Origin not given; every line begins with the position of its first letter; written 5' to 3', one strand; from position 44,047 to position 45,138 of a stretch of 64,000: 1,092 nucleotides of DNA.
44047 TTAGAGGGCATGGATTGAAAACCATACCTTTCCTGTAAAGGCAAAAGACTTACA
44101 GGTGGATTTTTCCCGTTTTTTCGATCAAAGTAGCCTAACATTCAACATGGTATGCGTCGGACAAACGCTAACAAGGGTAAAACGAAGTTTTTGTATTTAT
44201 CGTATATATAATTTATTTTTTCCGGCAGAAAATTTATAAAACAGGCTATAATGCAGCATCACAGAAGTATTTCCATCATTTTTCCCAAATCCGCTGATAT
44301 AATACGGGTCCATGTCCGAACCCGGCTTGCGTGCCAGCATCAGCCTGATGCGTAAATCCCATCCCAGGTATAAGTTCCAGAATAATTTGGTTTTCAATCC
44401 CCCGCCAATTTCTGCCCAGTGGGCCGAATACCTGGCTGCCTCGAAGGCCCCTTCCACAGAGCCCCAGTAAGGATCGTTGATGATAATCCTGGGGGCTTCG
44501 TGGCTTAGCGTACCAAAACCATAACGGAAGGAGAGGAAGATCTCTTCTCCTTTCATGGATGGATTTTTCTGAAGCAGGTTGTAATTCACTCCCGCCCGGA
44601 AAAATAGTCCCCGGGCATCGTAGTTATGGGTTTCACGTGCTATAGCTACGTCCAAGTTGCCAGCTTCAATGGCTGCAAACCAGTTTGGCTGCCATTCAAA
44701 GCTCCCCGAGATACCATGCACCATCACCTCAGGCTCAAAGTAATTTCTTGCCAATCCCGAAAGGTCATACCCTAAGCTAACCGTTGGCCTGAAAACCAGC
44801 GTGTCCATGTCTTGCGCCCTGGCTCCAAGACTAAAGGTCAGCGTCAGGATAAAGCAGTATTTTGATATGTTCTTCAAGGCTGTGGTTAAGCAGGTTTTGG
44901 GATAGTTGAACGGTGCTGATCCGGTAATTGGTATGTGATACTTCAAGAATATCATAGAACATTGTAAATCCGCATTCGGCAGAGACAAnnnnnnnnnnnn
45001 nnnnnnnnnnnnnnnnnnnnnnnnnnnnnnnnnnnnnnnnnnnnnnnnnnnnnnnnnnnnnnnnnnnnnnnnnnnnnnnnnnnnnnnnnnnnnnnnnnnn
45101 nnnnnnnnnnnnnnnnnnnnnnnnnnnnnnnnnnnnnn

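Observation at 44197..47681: Cobalamin-riboswitch-controlled outer-membrane operon with two small uncharacterised partner proteins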

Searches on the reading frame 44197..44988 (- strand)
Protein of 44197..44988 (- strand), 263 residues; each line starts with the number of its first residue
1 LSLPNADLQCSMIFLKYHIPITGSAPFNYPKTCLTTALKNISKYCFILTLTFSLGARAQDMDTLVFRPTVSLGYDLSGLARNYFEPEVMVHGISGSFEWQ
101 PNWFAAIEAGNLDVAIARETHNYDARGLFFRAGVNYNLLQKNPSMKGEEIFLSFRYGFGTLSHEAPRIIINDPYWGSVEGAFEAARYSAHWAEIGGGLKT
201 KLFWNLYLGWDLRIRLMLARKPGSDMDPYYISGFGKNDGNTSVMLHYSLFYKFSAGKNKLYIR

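Call 3: search_protein_families(library=pfam, proteins=[window:44197-44988:-], max_evalue=0.01)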
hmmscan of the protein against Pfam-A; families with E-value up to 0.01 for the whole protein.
window:44197-44988:- (263 aa): 1 family
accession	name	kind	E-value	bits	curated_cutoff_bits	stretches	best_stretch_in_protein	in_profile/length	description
PF19515.5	DUF6048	-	6.3e-33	115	27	1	44-252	8-226/232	Domain of unknown function (DUF6048)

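Call 4: search_protein_families(library=ncbifam, proteins=[window:44197-44988:-], max_evalue=0.01)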
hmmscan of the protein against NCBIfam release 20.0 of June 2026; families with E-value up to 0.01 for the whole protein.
window:44197-44988:- (263 aa): 0 families

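Call 9: find_homologous_proteins(query=window:44197-44880:-, max_evalue=0.001)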
Query window:44197-44880:- (227 aa): 23 proteins with E <= 0.001 among 222 candidates.
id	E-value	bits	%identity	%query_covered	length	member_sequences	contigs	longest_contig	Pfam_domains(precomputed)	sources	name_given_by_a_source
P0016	7.6e-136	469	100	89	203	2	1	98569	PF19515.6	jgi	jgi:hypothetical protein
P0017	2.4e-127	441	82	100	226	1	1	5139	PF19515.6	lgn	-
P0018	3.8e-126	437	84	100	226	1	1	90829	PF19515.6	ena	-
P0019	4.4e-123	427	80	100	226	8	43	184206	PF19515.6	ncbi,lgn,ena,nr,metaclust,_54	ncbi:MAG: DUF6048 family protein [Bacteroidales bacterium]|nr:DUF6048 family protein [Bacteroidales 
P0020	7.3e-118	410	82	93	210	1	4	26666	PF19515.6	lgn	-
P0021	2.9e-112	392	74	97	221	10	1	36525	PF19515.6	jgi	jgi:hypothetical protein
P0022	5.1e-109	381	72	97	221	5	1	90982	PF19515.6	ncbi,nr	ncbi:MAG: hypothetical protein K0B09_01695 [Bacteroidales bacterium]|nr:hypothetical protein [Bacter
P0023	7.5e-107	374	71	97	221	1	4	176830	PF19515.6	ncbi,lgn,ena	-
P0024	5.8e-96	339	64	97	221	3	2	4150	PF19515.6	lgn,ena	-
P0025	8.8e-95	335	81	77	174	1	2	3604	PF19515.6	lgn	-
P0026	7.9e-94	332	65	97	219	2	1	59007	PF19515.6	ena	-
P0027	1.3e-93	331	62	97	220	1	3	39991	PF19515.6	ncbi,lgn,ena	-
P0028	1.1e-90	321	64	92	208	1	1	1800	PF19515.6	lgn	-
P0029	1.8e-90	321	60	97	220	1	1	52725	PF13505.13,PF19515.6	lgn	-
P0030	2.6e-90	320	61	97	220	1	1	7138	PF19515.6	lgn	-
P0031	1.9e-71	258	54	91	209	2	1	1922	PF19515.6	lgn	-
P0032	2.0e-68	249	50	95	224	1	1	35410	PF19515.6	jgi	-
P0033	2.1e-62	229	50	89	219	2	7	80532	PF19515.6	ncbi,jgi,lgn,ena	-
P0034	3.0e-56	209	46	93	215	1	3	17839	PF19515.6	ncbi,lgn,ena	-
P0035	9.1e-56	207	44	83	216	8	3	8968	PF19515.6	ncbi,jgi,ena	jgi:hypothetical protein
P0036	4.1e-55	205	44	94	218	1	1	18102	PF19515.6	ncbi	-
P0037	2.1e-51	193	42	94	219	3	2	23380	PF19515.6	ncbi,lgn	ncbi:MAG: DUF6048 family protein [Bacteroidales bacterium]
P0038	9.8e-48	181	40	84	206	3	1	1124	PF19515.6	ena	-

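Call 18: find_related_loci(query=A2, collection=genome_contigs, flank=10000)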
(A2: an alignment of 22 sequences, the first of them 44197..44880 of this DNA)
Query A2 (227 aa) in genome_contigs; peptide patterns used: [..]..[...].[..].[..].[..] (x = any residue, [..] = any of these).
22 stretches matched a pattern; 12 encode a relative of the query (tblastn E <= 1e-3); 12 distinct loci.
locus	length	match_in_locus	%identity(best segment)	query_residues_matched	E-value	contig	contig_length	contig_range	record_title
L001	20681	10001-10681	80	1-227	2e-127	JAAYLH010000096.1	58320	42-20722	MAG: Bacteroidales bacterium isolate AS15tlH2ME_224 89677_AS15, whole genome shotgun sequence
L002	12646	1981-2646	73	1-221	3e-113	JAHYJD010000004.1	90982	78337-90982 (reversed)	MAG: Bacteroidales bacterium isolate KA13 NODE_125_length_90982_cov_11.002091, whole genome shotgun sequence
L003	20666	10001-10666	71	1-221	2e-112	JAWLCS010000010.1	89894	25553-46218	MAG: Bacteroidales bacterium isolate 15dZY3.bin.68 NODE_465_length_89894_cov_25.531711, whole genome shotgun sequence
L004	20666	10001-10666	72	1-221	9e-111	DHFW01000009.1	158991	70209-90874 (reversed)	MAG TPA_asm: Bacteroidales bacterium UBA4814 UBA4814_contig_18670, whole genome shotgun sequence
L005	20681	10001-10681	62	1-227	3e-98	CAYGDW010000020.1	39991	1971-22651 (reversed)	MAG TPA_asm: uncultured Bacteroidales bacterium isolate ERP113451_co2_204 genome assembly, contig: NODE_465_length_39991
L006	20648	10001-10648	54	2-217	9e-77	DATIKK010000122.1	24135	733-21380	MAG TPA_asm: Bacteroidales bacterium isolate SMAG_U15716 k141_4529, whole genome shotgun sequence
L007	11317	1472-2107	46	4-216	2e-60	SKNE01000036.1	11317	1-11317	MAG: Bacteroidales bacterium isolate CSSed162cmA_278 CSSed16-2cmA-19685, whole genome shotgun sequence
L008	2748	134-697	46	30-217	9e-60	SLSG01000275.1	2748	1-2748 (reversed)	MAG: Bacteroidales bacterium isolate CSSed165cm_597 CSSed16-5cm-224586, whole genome shotgun sequence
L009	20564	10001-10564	46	29-216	9e-59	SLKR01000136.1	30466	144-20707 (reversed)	MAG: Bacteroidales bacterium isolate CSSed165cm_279 CSSed16-5cm-2386, whole genome shotgun sequence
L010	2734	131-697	44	29-217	1e-58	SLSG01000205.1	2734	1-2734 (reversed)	MAG: Bacteroidales bacterium isolate CSSed165cm_597 CSSed16-5cm-226311, whole genome shotgun sequence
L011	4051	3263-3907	42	1-217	5e-58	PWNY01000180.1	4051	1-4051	MAG: Bacteroidales bacterium isolate CSSed10_347 CS-Sed10-C82216, whole genome shotgun sequence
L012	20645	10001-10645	40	2-217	5e-58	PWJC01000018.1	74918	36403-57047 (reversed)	MAG: Bacteroidales bacterium isolate CSSed10_131 CS-Sed10-C204, whole genome shotgun sequence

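Call 25: search_protein_families(library=pfam, proteins=[L012:4338-6332:+, L012:6329-7366:+, L012:7391-8422:+, L012:8419-9504:+, L012:9535-10050:+, L012:9995-10654:+, L012:10513-12783:+, L009:8383-9432:+, L009:10592-12643:+, L011:1720-2772:+], max_evalue=0.01)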
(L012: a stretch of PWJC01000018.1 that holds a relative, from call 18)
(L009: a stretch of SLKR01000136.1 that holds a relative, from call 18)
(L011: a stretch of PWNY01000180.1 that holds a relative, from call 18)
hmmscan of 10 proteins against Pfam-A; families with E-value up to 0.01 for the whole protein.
L012:4338-6332:+ (664 aa): 3 families
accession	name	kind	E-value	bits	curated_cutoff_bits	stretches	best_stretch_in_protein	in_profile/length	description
PF00593.30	TonB_dep_Rec_b-barrel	-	2.7e-29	103.7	27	1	282-618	83-427/436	TonB dependent receptor-like, beta-barrel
PF07715.20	Plug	-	1.2e-14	55.1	23.9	1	70-166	11-107/107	TonB-dependent Receptor Plug Domain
PF14905.12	OMP_b-brl_3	-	0.001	18.6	27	1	437-632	200-378/408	Outer membrane protein beta-barrel family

L012:6329-7366:+ (345 aa): 2 families
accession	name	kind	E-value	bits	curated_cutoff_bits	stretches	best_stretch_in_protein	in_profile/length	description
PF14717.12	DUF4465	-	2.2e-47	162.1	25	1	72-249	4-175/176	Domain of unknown function (DUF4465)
PF18962.6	Por_Secre_tail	-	3.2e-09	37.4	27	1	272-343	1-74/75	Secretion system C-terminal sorting domain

L012:7391-8422:+ (343 aa): 0 families

L012:8419-9504:+ (361 aa): 1 family
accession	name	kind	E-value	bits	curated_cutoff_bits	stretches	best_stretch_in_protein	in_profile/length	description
PF16819.11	DUF5074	-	3e-23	82.9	27.2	1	53-324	1-308/353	Domain of unknown function (DUF5074)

L012:9535-10050:+ (171 aa): 1 family
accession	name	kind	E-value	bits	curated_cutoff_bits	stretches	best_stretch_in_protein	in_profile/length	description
PF20050.4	DUF6452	-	1e-22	80.8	27.1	1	62-164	1-108/108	Family of unknown function (DUF6452)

L012:9995-10654:+ (219 aa): 1 family
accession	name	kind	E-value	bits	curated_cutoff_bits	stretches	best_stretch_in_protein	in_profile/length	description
PF19515.5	DUF6048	-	2.8e-29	103.1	27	1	27-219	32-229/232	Domain of unknown function (DUF6048)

L012:10513-12783:+ (756 aa): 11 families
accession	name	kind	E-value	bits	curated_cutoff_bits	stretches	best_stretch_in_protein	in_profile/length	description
PF01653.23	DNA_ligase_aden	-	2e-88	296.6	27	1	144-390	2-253/253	NAD-dependent DNA ligase adenylation domain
PF03120.22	DNA_ligase_OB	-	1.1e-27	96.1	32.9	1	394-469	2-77/79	NAD-dependent DNA ligase OB-fold domain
PF12826.13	HHH_2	-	1.2e-22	80.3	27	1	596-659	1-64/64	Helix-hairpin-helix motif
PF00533.33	BRCT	-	8e-16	58.5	21.3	1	679-753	3-77/78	BRCA1 C Terminus (BRCT) domain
PF14520.12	HHH_5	-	1.6e-08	35.4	27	1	601-651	5-56/57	Helix-hairpin-helix domain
PF03119.21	DNA_ligase_ZBD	-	3e-08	33.8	25.8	1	480-505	2-26/27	NAD-dependent DNA ligase C4 zinc finger domain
PF22745.1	Nlig-Ia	-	7.4e-07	30.2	27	1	81-130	3-52/92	DNA ligase-like, N-terminal NAD+-binding domain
PF12738.14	PTCB-BRCT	-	1.3e-05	25.5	22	1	692-745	7-59/63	twin BRCT domain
PF00633.29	HHH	-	0.00094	19.4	24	1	620-649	1-30/30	Helix-hairpin-helix motif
PF16589.12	BRCT_2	-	0.0034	18.1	27.3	0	682-744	3-64/86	BRCT domain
PF01367.25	5_3_exonuc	-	0.0037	18.2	40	0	635-658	23-46/97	5'-3' exonuclease, C-terminal SAM fold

L009:8383-9432:+ (349 aa): 1 family
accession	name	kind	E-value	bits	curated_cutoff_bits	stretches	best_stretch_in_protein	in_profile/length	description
PF16819.11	DUF5074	-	2.7e-32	112.7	27.2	1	41-313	1-309/353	Domain of unknown function (DUF5074)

L009:10592-12643:+ (683 aa): 10 families
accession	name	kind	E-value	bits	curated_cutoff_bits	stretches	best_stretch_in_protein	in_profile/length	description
PF01653.23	DNA_ligase_aden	-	1.5e-94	316.7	27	1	71-316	2-253/253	NAD-dependent DNA ligase adenylation domain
PF03120.22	DNA_ligase_OB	-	1.9e-31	108.2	32.9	1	320-396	2-78/79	NAD-dependent DNA ligase OB-fold domain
PF12826.13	HHH_2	-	6.4e-23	81.1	27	1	522-585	1-64/64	Helix-hairpin-helix motif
PF00533.33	BRCT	-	7.3e-15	55.4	21.3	1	608-678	6-76/78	BRCA1 C Terminus (BRCT) domain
PF03119.21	DNA_ligase_ZBD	-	6.6e-09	35.9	25.8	1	406-431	2-26/27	NAD-dependent DNA ligase C4 zinc finger domain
PF12738.14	PTCB-BRCT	-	8e-07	29.4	22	1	613-672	3-60/63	twin BRCT domain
PF22745.1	Nlig-Ia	-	1.6e-06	29.1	27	1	7-56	2-51/92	DNA ligase-like, N-terminal NAD+-binding domain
PF14520.12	HHH_5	-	1.2e-05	26.1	27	1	527-573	5-52/57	Helix-hairpin-helix domain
PF00633.29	HHH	-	0.00046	20.3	24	1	547-575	2-30/30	Helix-hairpin-helix motif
PF16589.12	BRCT_2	-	0.0073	17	27.3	0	608-673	3-67/86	BRCT domain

L011:1720-2772:+ (350 aa): 2 families
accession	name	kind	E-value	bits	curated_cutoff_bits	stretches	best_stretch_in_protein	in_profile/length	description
PF16819.11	DUF5074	-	8.5e-30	104.4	27.2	1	42-314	1-309/353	Domain of unknown function (DUF5074)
PF01436.27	NHL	-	0.0072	16.8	20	0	308-315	12-19/28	NHL repeat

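Call 26: predict_structure(alignment_id=A2)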
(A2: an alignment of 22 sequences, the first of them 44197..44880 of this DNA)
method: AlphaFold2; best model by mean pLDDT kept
length: 227 residues; sequences in the alignment: 22
mean_pLDDT: 80.3   pTM: 0.73
mean pLDDT of the five models: 80.3, 80.1, 67.5, 60.0, 47.4
residues with pLDDT >= 90: 87; 70-90: 90; 50-70: 21; < 50: 29
segments of 3 or more residues with pLDDT < 50: 1-26
pLDDT, mean of each block of 10 residues (from residue 1): 41 41 48 87 81 92 88 94 90 95 71 89 93 82 86 95 87 92 77 88 87 81 51
secondary structure, 60 per line:
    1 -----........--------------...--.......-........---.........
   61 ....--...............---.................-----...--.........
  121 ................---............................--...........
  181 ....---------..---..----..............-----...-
elements in order: H6-13 E28-30 E33-39 H41-48 E52-64 E67-81 E85-101 E112-136 E140-167 E170-184 E205-218 E224-226

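Call 42: fold_search(model_id=the predicted structure, library=pdb)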
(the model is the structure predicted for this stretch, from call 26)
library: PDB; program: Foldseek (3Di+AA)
matches with E <= 10: 987; with E <= 0.001: 20
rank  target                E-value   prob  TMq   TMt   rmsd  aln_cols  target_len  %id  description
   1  9a2m_MODEL_1_A        7.3e-07  1.00  0.42  0.30   9.6       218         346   12  Model of E. coli OmpA by in-cell photo-crosslinking MS and deep learning (released 2023-02-24)
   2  1bxw                  1.3e-06  1.00  0.41  0.52   8.2       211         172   11  OUTER MEMBRANE PROTEIN A (OMPA) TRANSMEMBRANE DOMAIN (released 1998-10-14)
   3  9fzc_A                2.3e-06  1.00  0.43  0.54   8.1       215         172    8  Structure of OmpA-short in complex with nanobody Nb01 (released 2024-07-17)
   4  9fzd_A                8.3e-06  1.00  0.42  0.53   7.8       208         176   10  Structure of OmpA-long in complex with nanobody Nb39 (released 2024-07-17)
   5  1p4t                  1.9e-05  1.00  0.45  0.63   8.8       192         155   11  Crystal structure of Neisserial surface protein A (NspA) (released 2003-07-22)
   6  1qjp                  2.3e-05  1.00  0.33  0.50   8.7       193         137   11  HIGH RESOLUTION STRUCTURE OF THE OUTER MEMBRANE PROTEIN A (OMPA) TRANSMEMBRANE DOMAIN (released 2000-06-30)
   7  4rlc                  2.9e-05  1.00  0.40  0.64   6.7       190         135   12  Crystal structure of the N-terminal beta-barrel domain of Pseudomonas aeruginosa OprF (released 2015-04-22)
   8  3dzm_A                9.0e-05  1.00  0.46  0.50   8.3       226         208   13  Crystal structure of a major outer membrane protein from Thermus thermophilus HB27 (released 2008-12-23)
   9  9nh2_A                1.2e-04  1.00  0.48  0.48   8.2       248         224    9  In situ cryo-EM structure of porin III of the Legionella Dot/Icm T4SS machine (released 2025-09-17)
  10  3dzm_B                1.2e-04  1.00  0.46  0.51   8.1       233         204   13  Crystal structure of a major outer membrane protein from Thermus thermophilus HB27 (released 2008-12-23)
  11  3qra                  1.3e-04  1.00  0.42  0.57   6.1       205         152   10  The crystal structure of Ail, the attachment invasion locus protein of Yersinia pestis (released 2011-11-23)
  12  2n2l_MODEL_1_A        1.3e-04  1.00  0.38  0.51   7.3       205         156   11  NMR structure of yersinia pestis ail (attachment invasion locus) in decylphosphocholine micelles calculated wi (released 2015-07-22)
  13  3qrc_B                1.5e-04  1.00  0.41  0.56   6.8       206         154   11  The crystal structure of Ail, the attachment invasion locus protein of Yersinia pestis, in complex with the heparin an (released 2011-11-23)
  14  3qrc_A                1.7e-04  1.00  0.41  0.56   6.7       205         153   11  The crystal structure of Ail, the attachment invasion locus protein of Yersinia pestis, in complex with the heparin an (released 2011-11-23)
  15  4rlb_A                3.5e-04  1.00  0.35  0.37   9.2       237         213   10  Crystal structure of Acinetobacter baumannii CarO2 (released 2015-04-22)
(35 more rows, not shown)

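Call 44: search_protein_representatives(alignment_id=A2)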
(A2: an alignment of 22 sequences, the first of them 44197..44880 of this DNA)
Query: 22 sequences, 218 profile positions. Proteins with E-value up to 0.001 (for the whole library): 1235; up to 1e-10: 822; up to 1e-30: 148. The best 150 are listed.
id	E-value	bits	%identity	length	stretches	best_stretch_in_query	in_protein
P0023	2.8e-106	370.5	-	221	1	1-217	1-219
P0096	3.2e-85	301.7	-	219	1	1-217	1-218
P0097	1.7e-73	263.3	-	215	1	1-215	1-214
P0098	3.0e-73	262.5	-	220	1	1-217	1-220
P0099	3.5e-66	239.4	-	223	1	1-217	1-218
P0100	1.3e-59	217.9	-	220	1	2-217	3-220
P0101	1.4e-57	211.3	-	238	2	25-216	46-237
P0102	1.3e-54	201.6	-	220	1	5-217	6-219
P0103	8.8e-54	198.9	-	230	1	2-218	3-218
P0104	1.3e-51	191.8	-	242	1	2-217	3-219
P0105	2.6e-50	187.5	-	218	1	2-217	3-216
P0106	6.3e-50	186.3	-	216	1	2-216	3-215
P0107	4.9e-49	183.3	-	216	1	1-217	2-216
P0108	1.7e-48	181.6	-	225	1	2-217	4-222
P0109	2.0e-48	181.3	-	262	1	21-217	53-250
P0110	3.5e-48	180.6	-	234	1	3-217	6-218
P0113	3.8e-47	177.2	-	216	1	6-217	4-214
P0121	1.6e-44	168.6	-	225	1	2-217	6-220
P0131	1.7e-43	165.3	-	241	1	3-217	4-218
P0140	3.3e-42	161.0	-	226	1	1-217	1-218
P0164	6.2e-39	150.3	-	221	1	2-216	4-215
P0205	2.2e-35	138.7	-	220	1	5-217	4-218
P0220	2.2e-34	135.5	-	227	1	7-217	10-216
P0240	7.1e-31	124.0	-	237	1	3-218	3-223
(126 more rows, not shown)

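Call 68: search_solved_structures(query=L009:8383-9432:+, max_evalue=0.001)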
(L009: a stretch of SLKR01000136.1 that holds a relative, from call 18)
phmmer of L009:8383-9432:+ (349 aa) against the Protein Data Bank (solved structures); distinct sequences matched with E-value up to 0.001: 15.
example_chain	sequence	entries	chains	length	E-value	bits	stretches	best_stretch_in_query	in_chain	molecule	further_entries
8p97_B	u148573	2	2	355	6.2e-51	176.7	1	20-347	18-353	Putative surface layer protein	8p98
8okv_B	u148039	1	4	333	2.5e-50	174.7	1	37-347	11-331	Putative surface layer protein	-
8bmx_D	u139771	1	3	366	4.7e-50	173.8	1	6-347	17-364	YncE family protein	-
8puj_A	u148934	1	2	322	6.9e-50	173.3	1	39-347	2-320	YncE family protein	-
8bn0_A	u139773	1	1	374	3.4e-49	171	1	37-347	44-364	Putative surface layer protein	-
8bmy_A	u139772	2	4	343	7.4e-49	169.9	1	38-347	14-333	Putative surface layer protein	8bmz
8baz_A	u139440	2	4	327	2.2e-48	168.3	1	41-347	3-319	Surface layer protein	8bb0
8bai_A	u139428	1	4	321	2.6e-48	168.1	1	41-347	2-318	Surface layer protein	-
3dsm_A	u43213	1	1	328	2.8e-48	168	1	41-347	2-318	uncharacterized protein BACUNI_02894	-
8ptf_A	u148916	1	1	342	9.5e-17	64.3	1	43-344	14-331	YncE family protein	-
8ptd_A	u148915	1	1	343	9.7e-17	64.3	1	43-344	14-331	YncE family protein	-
8blw_B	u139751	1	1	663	1.9e-16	63.4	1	27-344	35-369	YncE family protein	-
9s6c_C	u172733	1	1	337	3.3e-07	33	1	40-113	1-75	Quinoprotein amine dehydrogenase-like protein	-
9s6c_A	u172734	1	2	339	6.8e-07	31.9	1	41-113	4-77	Quinoprotein amine dehydrogenase-like protein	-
1l0q_A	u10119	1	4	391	4.4e-06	29.3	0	86-216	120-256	Surface layer protein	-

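Call 76: list_cluster_members(proteins=[P0100, P0110, P0121, P0140, P0164, P0205, P0220, P0240, P0113, P0131])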
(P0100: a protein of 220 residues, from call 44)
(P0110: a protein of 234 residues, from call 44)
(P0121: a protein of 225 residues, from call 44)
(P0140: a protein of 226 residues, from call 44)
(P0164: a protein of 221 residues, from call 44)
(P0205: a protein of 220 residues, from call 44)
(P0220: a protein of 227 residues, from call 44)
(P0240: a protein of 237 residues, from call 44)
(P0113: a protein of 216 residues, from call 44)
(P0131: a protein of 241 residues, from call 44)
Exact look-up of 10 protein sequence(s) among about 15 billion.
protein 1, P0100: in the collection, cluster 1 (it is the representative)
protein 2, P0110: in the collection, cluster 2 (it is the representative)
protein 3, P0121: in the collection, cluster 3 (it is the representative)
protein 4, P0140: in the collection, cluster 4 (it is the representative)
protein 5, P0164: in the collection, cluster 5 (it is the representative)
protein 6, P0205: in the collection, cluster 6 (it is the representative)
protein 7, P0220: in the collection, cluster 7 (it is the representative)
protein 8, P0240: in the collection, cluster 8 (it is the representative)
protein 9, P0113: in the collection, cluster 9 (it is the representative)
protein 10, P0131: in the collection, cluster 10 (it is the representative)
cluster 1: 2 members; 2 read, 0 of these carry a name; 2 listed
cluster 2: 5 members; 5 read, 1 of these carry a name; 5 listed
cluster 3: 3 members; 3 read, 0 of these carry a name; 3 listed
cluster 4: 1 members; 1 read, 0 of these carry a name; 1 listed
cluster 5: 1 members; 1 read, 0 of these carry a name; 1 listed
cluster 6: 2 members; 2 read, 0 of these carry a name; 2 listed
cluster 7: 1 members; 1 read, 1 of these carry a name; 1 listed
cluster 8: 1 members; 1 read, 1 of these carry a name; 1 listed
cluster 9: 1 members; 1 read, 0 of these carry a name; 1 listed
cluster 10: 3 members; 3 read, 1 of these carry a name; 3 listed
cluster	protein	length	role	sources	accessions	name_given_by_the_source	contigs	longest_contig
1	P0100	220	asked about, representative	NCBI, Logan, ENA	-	-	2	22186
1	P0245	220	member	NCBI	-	-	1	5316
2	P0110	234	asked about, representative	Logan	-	-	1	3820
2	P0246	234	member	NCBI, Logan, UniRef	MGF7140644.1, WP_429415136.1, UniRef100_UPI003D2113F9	DUF6048 family protein [Roseimarinus sediminis] | DUF6048 family protein n=1 Tax=Roseimarinus sediminis TaxID=1610899 RepID=UPI003D2113F9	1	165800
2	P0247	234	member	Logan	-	-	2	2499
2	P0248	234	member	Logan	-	-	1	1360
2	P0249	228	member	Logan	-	-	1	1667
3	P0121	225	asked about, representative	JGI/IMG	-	-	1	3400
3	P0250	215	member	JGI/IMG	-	-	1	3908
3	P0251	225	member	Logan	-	-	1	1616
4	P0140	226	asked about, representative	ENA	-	-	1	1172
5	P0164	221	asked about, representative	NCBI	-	-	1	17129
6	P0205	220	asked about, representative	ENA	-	-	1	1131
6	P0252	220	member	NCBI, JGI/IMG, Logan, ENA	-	-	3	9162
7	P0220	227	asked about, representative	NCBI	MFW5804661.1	MAG: DUF6048 family protein [bacterium]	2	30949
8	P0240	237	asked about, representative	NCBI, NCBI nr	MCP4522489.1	MAG: hypothetical protein GY827_12480 [Cytophagales bacterium] | hypothetical protein [Cytophagales bacterium]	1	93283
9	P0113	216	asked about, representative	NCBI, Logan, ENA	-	-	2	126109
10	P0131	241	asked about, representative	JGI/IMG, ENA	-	-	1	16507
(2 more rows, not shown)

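Call 92: search_solved_structures(query=L012:6329-7366:+, max_evalue=0.001)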
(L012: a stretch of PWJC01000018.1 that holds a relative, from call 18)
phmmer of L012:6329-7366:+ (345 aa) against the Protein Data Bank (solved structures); distinct sequences matched with E-value up to 0.001: 3.
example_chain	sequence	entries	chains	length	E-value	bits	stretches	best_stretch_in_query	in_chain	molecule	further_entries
9hmu_A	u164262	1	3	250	3.6e-18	69.2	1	63-235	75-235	DUF4465 domain containing protein D5EK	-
4jqr_A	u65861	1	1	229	5.3e-09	39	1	58-253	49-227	hypothetical protein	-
9i2l_B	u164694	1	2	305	0.00094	21.8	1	192-251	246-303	DUF4465 domain-containing protein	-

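Call 93: search_solved_structures(query=L012:7391-8422:+, max_evalue=0.01)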
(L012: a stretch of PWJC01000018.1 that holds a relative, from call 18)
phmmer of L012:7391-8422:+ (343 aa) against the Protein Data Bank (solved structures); distinct sequences matched with E-value up to 0.01: 0.
